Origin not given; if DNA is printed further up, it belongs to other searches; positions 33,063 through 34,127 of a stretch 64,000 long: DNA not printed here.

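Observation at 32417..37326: Same-strand block RHH / GmrSD-like / two R-x6-H (HEPN-like) proteins / membrane protein: best candidate for an undescribed defence system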

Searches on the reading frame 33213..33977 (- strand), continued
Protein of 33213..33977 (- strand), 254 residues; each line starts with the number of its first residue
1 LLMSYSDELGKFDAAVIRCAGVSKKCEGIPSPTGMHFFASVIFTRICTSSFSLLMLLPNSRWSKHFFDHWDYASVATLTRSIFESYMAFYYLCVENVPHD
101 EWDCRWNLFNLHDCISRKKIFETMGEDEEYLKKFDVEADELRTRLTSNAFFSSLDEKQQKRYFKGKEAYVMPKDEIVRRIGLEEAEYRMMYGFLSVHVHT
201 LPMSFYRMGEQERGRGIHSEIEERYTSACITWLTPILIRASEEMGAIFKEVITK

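Call 66: search_protein_families(library=pfam, alignment_id=A4, max_evalue=10)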
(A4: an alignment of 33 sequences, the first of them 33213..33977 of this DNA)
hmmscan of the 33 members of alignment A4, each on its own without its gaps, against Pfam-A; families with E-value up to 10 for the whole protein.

A. member 1, window:33213-33977:- (254 aa): 2 families
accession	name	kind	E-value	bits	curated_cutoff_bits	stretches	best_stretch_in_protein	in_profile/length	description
PF18928.5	DUF5677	-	1.4e-17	64.7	27.1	1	38-211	3-161/166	Family of unknown function (DUF5677)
PF19938.4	DUF6400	-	0.074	13.5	27.1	1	117-174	13-64/69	Family of unknown function (DUF6400)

B. families by the number of members that match (of 33 scanned): 15 families
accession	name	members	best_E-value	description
PF18928.5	DUF5677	33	1.4e-17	Family of unknown function (DUF5677)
PF24479.1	PSI_PlexinA-B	5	0.16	Plexin A/B, PSI domain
PF16429.10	DUF5026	2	0.073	Domain of unknown function (DUF5026)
PF00440.29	TetR_N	2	0.1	Bacterial regulatory proteins, tetR family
PF03739.19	LptF_LptG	2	0.33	Lipopolysaccharide export system permease LptF/LptG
PF13376.11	OmdA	1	0.0067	Bacteriocin-protection, YdeI or OmpD-Associated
PF10130.15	PIN_2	1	0.014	PIN domain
PF19994.4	GASH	1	0.017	GTPase-associated system helical domain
PF02613.20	Nitrate_red_del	1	0.049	Nitrate reductase delta subunit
PF19938.4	DUF6400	1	0.074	Family of unknown function (DUF6400)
PF18499.6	Cue1_U7BR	1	0.15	Ubc7p-binding region of Cue1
PF00165.29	HTH_AraC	1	0.16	Bacterial regulatory helix-turn-helix proteins, AraC family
PF24104.1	At5g52880_ARM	1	0.17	F-box protein At5g52880 ARM repeat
PF15937.10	PrlF_antitoxin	1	0.2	prlF antitoxin for toxin YhaV_toxin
PF00356.27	LacI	1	0.23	Bacterial regulatory proteins, lacI family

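Call 74: search_dna_similar(query=L044:2941-3585:+, collection=plasmids, mode=protein, max_rows=40, rows=spread, max_evalue=0.001)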
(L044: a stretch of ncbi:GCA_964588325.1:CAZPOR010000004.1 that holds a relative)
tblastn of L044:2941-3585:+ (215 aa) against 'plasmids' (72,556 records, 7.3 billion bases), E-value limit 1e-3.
Records with a match: 12; places in all: 12; records where one place covers at least 80% of the query: 2.
Best place of each record, by identity: <60% 12.
By first word of the organism name: Streptomyces 3; Bacillus 1; Bartonella 1; Vibrio 1; Paracoccus 1; Pseudoalteromonas 1; Burkholderia 1; Acinetobacter 1; Rhodococcus 1; Arthrobacter 1.
By predicted mobility (MOB-suite, as given by PLSDB): non-mobilizable 7; conjugative 3; mobilizable 2.
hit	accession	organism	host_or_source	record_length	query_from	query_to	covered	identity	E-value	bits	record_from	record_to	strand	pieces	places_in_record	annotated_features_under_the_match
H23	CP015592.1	Bacillus cereus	whole organism,garden soil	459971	25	215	89%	25.5%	2e-7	58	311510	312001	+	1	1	none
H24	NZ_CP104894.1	Bartonella sp. HY406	pure-culture,feces of bat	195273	25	207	85%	23.4%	3e-5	51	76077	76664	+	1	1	DUF4145 domain-containing protein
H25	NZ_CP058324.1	Vibrio algicola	Microorganism culture,algae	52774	89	206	55%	34.5%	2e-16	84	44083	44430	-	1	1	DUF4145 domain-containing protein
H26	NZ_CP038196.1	Paracoccus versutus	single cell,soil adjacent to the roots ...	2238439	73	206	62%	29.4%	3e-6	54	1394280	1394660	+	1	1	none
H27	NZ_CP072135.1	Pseudoalteromonas xiamenensis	mangrove sediment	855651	91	206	54%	32.3%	4e-5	51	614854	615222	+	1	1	DUF4145 domain-containing protein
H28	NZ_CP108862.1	Streptomyces cyaneofuscatus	-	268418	81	205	58%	29.6%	6e-5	50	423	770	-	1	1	DUF4145 domain-containing protein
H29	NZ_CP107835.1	Streptomyces sp. NBC_00525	-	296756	77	205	60%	28.5%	6e-5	50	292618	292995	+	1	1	DUF4145 domain-containing protein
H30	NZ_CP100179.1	Burkholderia glumae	cell culture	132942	91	215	58%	29.1%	5e-4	48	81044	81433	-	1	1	DUF4145 domain-containing protein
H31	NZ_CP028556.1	Acinetobacter sp. WCHA45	Culture,Sewage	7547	65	215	70%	24.0%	1e-6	56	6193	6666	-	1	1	DUF4145 domain-containing protein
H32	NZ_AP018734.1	Rhodococcus erythropolis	-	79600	92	215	58%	29.1%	1e-9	64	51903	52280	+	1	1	DUF4145 domain-containing protein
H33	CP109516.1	Streptomyces anulatus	-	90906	83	206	58%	27.8%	5e-8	60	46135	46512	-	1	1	DUF4145 domain-containing protein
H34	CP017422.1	Arthrobacter sp. ZXY-2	whole organism,soil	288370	81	200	56%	28.3%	1e-7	59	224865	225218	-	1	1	hypothetical protein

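Call 75: get_annotated_region(hit=H24, flank=600)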
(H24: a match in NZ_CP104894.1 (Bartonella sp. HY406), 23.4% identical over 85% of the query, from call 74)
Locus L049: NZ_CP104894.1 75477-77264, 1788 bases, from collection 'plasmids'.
description: Bartonella sp. HY406 plasmid unnamed1, complete sequence
organism: Bartonella sp. HY406 (NCBI taxid 2979331)
taxonomy: Bacteria; Pseudomonadota; Alphaproteobacteria; Hyphomicrobiales; Bartonellaceae; Bartonella; Bartonella sp. HY406
host: -; source: pure-culture,feces of bat; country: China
typing (MOB-suite, as given by PLSDB): non-mobilizable
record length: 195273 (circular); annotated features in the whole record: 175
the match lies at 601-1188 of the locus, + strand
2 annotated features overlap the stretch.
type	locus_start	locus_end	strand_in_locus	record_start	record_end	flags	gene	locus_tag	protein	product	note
CDS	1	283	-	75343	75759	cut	-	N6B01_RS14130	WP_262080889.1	hypothetical protein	-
CDS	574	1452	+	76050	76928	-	-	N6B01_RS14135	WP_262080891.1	DUF4145 domain-containing protein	-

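Call 76: get_annotated_region(hit=H25, flank=600)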
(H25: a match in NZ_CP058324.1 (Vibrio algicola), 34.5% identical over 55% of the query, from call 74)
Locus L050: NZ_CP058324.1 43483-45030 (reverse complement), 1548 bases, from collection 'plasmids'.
description: Vibrio algicola strain SM1977 plasmid unnamed1, complete sequence
organism: Vibrio algicola (NCBI taxid 2662262)
taxonomy: Bacteria; Pseudomonadota; Gammaproteobacteria; Vibrionales; Vibrionaceae; Vibrio; Vibrio algicola
host: -; source: Microorganism culture,algae; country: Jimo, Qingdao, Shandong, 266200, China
typing (MOB-suite, as given by PLSDB): non-mobilizable
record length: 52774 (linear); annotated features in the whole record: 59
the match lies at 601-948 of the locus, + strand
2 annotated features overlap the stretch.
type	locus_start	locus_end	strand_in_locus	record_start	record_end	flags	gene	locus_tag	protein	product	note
CDS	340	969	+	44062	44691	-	-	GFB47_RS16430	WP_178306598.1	DUF4145 domain-containing protein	-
CDS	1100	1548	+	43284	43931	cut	-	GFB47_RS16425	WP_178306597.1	hypothetical protein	-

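Call 77: get_annotated_region(hit=H27, flank=600)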
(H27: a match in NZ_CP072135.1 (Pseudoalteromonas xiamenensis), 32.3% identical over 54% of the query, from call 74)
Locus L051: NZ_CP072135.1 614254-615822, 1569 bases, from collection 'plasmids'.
description: Pseudoalteromonas xiamenensis strain STKMTI.2 plasmid unnamed5, complete sequence
organism: Pseudoalteromonas xiamenensis (NCBI taxid 882626)
taxonomy: Bacteria; Pseudomonadota; Gammaproteobacteria; Alteromonadales; Pseudoalteromonadaceae; Pseudoalteromonas; Pseudoalteromonas xiamenensis
host: -; source: mangrove sediment; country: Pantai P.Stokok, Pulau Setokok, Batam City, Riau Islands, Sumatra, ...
typing (MOB-suite, as given by PLSDB): non-mobilizable
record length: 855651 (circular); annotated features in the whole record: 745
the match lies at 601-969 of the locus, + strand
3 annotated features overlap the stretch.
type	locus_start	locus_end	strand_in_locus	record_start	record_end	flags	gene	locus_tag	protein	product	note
CDS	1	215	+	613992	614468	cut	-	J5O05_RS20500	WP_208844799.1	hypothetical protein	-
CDS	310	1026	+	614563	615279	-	-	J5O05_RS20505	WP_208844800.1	DUF4145 domain-containing protein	-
CDS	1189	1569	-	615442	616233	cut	-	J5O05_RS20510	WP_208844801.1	hypothetical protein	-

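Call 78: get_annotated_region(hit=H28, flank=600)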
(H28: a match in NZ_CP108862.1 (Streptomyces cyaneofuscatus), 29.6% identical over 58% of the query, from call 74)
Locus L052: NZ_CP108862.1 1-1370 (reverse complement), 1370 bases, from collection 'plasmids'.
description: Streptomyces cyaneofuscatus strain NBC_00835 plasmid unnamed1, complete sequence
organism: Streptomyces cyaneofuscatus (NCBI taxid 66883)
taxonomy: Bacteria; Actinomycetota; Actinomycetes; Kitasatosporales; Streptomycetaceae; Streptomyces; Streptomyces cyaneofuscatus
host: -; source: -; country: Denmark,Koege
typing (MOB-suite, as given by PLSDB): mobilizable; relaxase MOBP
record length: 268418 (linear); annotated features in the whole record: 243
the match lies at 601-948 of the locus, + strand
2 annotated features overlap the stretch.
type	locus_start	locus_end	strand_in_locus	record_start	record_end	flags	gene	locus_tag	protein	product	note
CDS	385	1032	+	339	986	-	-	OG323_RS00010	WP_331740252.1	DUF4145 domain-containing protein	-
CDS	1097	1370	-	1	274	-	-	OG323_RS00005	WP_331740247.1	hypothetical protein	-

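Call 79: get_annotated_region(hit=H30, flank=600)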
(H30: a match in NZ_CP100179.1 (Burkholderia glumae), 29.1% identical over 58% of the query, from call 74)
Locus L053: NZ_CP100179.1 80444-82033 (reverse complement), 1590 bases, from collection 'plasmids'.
description: Burkholderia glumae strain BGR86S plasmid p86s4p, complete sequence
organism: Burkholderia glumae (NCBI taxid 337)
taxonomy: Bacteria; Pseudomonadota; Betaproteobacteria; Burkholderiales; Burkholderiaceae; Burkholderia; Burkholderia glumae
host: -; source: cell culture; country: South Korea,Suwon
typing (MOB-suite, as given by PLSDB): conjugative; relaxase MOBF; mating-pair formation MPF_F
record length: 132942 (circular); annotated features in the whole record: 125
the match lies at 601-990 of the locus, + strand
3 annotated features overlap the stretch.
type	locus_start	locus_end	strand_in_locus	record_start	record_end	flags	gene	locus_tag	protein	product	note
CDS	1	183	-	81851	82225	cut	-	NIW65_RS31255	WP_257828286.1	DUF5594 family protein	-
CDS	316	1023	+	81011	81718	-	-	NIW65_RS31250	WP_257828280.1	DUF4145 domain-containing protein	-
CDS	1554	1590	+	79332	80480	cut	-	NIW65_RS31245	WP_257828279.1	DUF3560 domain-containing protein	-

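Call 80: get_annotated_region(hit=H31, flank=600)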
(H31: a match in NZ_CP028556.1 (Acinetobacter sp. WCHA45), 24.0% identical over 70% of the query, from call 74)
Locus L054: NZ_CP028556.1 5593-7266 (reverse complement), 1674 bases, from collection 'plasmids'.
description: Acinetobacter sp. WCHA45 plasmid p1_010045, complete sequence
organism: Acinetobacter sp. WCHA45 (NCBI taxid 2004644)
taxonomy: Bacteria; Pseudomonadota; Gammaproteobacteria; Moraxellales; Moraxellaceae; Acinetobacter; Acinetobacter sp. WCHA45
host: -; source: Culture,Sewage; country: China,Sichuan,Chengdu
typing (MOB-suite, as given by PLSDB): non-mobilizable
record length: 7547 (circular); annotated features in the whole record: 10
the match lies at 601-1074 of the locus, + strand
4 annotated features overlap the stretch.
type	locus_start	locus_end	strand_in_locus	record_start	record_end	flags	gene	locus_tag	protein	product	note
CDS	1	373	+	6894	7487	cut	-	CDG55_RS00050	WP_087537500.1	recombinase family protein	GO:0006310 - DNA recombination [Evidence IEA]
CDS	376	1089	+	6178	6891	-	-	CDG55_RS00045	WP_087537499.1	DUF4145 domain-containing protein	-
CDS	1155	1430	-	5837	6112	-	-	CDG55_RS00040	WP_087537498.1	hypothetical protein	-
CDS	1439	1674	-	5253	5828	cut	-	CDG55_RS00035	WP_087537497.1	inovirus-type Gp2 protein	-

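Call 81: get_annotated_region(hit=H32, flank=600)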
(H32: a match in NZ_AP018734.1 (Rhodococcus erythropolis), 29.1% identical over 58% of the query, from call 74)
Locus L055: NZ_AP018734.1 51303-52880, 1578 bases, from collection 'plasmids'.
description: Rhodococcus erythropolis strain JCM 2895 plasmid pR09C01, complete sequence
organism: Rhodococcus erythropolis (NCBI taxid 1833)
taxonomy: Bacteria; Actinomycetota; Actinomycetes; Mycobacteriales; Nocardiaceae; Rhodococcus; Rhodococcus erythropolis
host: -; source: -; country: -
typing (MOB-suite, as given by PLSDB): mobilizable; replicon rep_cluster_1311; relaxase MOBP
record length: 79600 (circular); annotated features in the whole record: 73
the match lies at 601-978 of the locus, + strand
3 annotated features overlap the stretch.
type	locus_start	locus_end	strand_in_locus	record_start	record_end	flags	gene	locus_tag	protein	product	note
CDS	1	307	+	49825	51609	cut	-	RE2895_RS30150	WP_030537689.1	relaxase/mobilization nuclease domain-containing protein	-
CDS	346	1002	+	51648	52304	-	-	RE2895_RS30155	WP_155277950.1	DUF4145 domain-containing protein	-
CDS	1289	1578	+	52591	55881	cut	-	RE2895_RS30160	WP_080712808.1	CHAT domain-containing protein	-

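Call 82: get_annotated_region(hit=H33, flank=600)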
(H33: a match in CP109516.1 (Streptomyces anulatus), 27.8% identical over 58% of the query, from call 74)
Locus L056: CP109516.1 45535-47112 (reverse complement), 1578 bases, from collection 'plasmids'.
description: Streptomyces anulatus strain NBC_01419 plasmid unnamed1, complete sequence
organism: Streptomyces anulatus (NCBI taxid 1892)
taxonomy: Bacteria; Actinomycetota; Actinomycetes; Kitasatosporales; Streptomycetaceae; Streptomyces; Streptomyces anulatus
host: -; source: -; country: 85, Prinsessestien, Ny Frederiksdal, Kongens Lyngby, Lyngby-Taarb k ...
typing (MOB-suite, as given by PLSDB): non-mobilizable
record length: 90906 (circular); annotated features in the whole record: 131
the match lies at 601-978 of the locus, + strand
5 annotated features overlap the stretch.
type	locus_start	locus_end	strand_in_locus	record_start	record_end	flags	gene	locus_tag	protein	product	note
CDS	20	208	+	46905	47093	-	-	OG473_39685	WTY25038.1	hypothetical protein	-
CDS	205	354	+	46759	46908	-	-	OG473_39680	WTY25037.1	hypothetical protein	-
CDS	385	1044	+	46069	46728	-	-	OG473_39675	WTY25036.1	DUF4145 domain-containing protein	-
CDS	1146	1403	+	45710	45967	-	-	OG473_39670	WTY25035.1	hypothetical protein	-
CDS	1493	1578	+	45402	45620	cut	-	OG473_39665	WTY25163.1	hypothetical protein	-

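Call 93: find_encoding_contigs(protein=P0146, flank=6000, max_places=3)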
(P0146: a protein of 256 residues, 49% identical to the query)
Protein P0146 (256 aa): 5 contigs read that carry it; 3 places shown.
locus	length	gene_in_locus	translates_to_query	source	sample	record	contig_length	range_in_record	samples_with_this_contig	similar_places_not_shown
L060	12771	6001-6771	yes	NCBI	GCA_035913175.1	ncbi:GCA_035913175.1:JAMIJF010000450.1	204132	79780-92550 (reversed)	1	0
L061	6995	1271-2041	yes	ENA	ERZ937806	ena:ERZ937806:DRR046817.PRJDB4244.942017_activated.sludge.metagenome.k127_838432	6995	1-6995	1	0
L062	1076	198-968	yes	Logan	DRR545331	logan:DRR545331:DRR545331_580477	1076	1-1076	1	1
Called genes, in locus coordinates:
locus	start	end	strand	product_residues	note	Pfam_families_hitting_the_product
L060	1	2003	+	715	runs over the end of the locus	PF00378:ECH_1, PF16113:ECH_2, PF02737:3HCDH_N, PF00725:3HCDH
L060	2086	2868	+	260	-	PF00106:adh_short, PF13561:adh_short_C2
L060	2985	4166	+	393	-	PF00108:Thiolase_N, PF00109:ketoacyl-synt (weak), PF02803:Thiolase_C, PF22691:Thiolase_C_1 (faint)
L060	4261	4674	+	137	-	PF04828:GFA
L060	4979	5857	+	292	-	PF00701:DHDPS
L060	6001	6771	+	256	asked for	PF18928:DUF5677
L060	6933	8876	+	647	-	PF05378:Hydant_A_N, PF01968:Hydantoinase_A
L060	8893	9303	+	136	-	PF08882:Acetone_carb_G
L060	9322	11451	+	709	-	PF05378:Hydant_A_N, PF01968:Hydantoinase_A, PF19278:Hydant_A_C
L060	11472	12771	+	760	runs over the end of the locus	PF02538:Hydantoinase_B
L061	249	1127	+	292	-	PF00701:DHDPS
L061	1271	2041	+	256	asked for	PF18928:DUF5677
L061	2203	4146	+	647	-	PF05378:Hydant_A_N, PF01968:Hydantoinase_A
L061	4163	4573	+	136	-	PF08882:Acetone_carb_G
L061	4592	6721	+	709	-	PF05378:Hydant_A_N, PF01968:Hydantoinase_A, PF19278:Hydant_A_C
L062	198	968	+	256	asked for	PF18928:DUF5677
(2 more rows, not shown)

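Call 95: find_related_loci(query=A4, collection=viral_contigs, flank=6000)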
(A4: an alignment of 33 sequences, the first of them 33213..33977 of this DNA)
Query A4 (254 aa) in viral_contigs; peptide patterns used: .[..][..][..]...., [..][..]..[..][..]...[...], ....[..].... (x = any residue, [..] = any of these).
78 stretches matched a pattern; 8 encode a relative of the query (tblastn E <= 1e-3); 8 distinct loci.
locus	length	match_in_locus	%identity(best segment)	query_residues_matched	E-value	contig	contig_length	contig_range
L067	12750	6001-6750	45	5-253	2e-74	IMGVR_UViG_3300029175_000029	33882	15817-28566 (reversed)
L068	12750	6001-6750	45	5-253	3e-74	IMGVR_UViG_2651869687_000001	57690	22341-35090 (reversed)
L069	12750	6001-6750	45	5-253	3e-74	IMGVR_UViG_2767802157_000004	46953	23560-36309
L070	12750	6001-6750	45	5-253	2e-74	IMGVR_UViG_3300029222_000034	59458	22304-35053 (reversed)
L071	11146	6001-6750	45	5-253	2e-73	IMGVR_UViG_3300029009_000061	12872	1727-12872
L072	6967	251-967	41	5-243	6e-70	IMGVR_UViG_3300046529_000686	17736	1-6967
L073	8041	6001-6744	33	5-254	2e-43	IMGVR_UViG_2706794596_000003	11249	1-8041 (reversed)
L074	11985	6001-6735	30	5-251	2e-39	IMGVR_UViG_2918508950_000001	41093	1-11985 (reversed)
